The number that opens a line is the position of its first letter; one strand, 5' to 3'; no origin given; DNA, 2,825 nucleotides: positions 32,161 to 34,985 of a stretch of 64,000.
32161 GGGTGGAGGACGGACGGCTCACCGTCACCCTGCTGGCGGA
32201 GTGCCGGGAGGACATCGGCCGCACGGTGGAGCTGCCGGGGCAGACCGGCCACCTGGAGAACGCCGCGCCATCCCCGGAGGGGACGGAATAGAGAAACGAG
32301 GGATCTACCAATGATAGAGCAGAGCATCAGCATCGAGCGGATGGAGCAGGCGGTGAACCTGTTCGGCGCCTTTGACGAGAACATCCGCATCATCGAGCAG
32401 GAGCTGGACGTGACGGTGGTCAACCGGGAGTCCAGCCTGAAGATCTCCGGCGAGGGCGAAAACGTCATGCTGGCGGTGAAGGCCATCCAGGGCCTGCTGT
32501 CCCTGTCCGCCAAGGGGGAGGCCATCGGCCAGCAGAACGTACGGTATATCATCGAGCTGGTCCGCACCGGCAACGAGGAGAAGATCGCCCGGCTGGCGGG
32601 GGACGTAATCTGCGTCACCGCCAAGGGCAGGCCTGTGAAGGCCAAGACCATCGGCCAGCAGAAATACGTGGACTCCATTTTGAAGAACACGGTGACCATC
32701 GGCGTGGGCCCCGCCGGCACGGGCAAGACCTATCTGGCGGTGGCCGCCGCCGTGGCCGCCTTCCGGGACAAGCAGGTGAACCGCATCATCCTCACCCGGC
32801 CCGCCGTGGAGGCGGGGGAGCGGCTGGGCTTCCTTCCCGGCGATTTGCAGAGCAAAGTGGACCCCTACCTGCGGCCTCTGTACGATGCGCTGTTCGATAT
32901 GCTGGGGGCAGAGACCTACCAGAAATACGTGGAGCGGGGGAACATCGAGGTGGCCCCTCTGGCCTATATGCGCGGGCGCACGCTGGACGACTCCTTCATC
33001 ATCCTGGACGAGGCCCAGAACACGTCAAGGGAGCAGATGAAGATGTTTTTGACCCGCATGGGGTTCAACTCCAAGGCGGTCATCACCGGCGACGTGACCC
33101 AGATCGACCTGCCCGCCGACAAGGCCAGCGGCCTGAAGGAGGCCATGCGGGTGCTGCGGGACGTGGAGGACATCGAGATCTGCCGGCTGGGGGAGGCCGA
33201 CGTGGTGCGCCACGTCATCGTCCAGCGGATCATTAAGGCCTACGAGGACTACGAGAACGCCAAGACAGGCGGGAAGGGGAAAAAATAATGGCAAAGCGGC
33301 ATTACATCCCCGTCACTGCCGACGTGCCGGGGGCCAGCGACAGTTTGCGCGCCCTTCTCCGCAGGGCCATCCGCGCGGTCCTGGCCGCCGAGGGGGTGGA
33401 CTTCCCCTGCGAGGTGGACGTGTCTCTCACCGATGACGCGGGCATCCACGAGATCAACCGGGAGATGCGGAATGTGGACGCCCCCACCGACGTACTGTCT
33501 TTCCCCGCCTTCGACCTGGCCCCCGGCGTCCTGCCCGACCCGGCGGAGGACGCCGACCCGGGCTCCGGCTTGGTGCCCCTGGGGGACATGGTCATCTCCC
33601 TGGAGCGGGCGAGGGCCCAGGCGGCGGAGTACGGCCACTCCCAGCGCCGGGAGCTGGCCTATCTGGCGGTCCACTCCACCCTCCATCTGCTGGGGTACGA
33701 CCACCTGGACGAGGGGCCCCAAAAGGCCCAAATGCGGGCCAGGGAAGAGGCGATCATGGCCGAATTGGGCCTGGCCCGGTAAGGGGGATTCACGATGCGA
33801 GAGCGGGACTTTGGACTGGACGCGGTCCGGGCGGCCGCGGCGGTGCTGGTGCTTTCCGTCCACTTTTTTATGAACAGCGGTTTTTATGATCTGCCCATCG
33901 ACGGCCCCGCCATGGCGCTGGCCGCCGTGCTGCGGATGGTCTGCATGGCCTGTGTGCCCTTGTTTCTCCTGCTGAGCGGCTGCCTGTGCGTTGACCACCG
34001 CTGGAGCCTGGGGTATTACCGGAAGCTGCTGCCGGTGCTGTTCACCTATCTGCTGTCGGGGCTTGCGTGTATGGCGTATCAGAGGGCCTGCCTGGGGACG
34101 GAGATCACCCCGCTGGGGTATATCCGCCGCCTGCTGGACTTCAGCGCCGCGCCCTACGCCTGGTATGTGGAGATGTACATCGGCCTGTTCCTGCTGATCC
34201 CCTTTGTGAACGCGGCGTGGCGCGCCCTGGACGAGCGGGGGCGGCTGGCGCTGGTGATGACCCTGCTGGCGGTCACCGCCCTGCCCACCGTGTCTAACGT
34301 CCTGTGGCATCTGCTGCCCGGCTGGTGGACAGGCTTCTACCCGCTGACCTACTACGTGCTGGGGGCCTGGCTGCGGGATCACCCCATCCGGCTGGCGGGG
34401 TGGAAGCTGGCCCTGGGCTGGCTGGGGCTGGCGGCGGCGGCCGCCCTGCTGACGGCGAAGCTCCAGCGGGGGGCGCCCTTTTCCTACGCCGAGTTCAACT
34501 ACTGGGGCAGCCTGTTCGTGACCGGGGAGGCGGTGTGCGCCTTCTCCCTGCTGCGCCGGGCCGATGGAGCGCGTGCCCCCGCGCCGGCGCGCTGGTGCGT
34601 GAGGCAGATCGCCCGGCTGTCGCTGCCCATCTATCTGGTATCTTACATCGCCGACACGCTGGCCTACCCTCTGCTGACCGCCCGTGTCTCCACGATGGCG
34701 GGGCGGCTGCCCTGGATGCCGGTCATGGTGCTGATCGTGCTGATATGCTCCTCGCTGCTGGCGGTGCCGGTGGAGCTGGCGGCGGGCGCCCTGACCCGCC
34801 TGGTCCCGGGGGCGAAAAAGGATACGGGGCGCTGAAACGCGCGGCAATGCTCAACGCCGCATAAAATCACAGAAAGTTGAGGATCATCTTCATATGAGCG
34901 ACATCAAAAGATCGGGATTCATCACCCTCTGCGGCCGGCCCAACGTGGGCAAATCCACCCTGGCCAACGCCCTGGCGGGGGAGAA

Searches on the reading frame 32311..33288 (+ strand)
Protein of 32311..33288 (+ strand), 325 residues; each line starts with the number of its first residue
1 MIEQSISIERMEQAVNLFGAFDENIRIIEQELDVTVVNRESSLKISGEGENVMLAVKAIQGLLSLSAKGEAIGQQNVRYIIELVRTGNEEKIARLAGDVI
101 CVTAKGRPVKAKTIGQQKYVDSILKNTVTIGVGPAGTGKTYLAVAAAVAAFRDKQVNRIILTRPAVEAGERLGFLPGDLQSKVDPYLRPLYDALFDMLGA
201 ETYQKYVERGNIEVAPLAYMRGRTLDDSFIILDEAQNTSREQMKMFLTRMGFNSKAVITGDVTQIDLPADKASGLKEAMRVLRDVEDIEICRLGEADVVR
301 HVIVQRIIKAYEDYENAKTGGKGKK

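Call 29: search_protein_families(library=pfam, proteins=[window:32311-33288:+], max_evalue=0.0001)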
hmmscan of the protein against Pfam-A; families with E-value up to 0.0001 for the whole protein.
window:32311-33288:+ (325 aa): 4 families
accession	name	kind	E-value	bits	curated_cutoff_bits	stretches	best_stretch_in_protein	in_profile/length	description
PF02562.22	PhoH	-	1e-97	326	27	1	109-312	2-205/205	PhoH-like protein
PF13245.12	AAA_19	-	3.7e-09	37.3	25.1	1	116-265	1-129/134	AAA domain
PF13604.12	AAA_30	-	6.1e-09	36.3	27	1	115-265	5-128/191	AAA domain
PF00270.35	DEAD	-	4e-05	23.8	26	0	115-164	3-53/167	DEAD/DEAH box helicase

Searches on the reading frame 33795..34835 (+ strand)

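Call 29: search_protein_families(library=pfam, proteins=[window:33795-34835:+], max_evalue=0.0001)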
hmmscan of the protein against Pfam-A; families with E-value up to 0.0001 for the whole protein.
window:33795-34835:+ (346 aa): 1 family
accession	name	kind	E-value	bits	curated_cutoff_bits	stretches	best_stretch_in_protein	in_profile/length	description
PF01757.29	Acyl_transf_3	-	1.7e-26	93.5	31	1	7-322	3-324/326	Acyltransferase domain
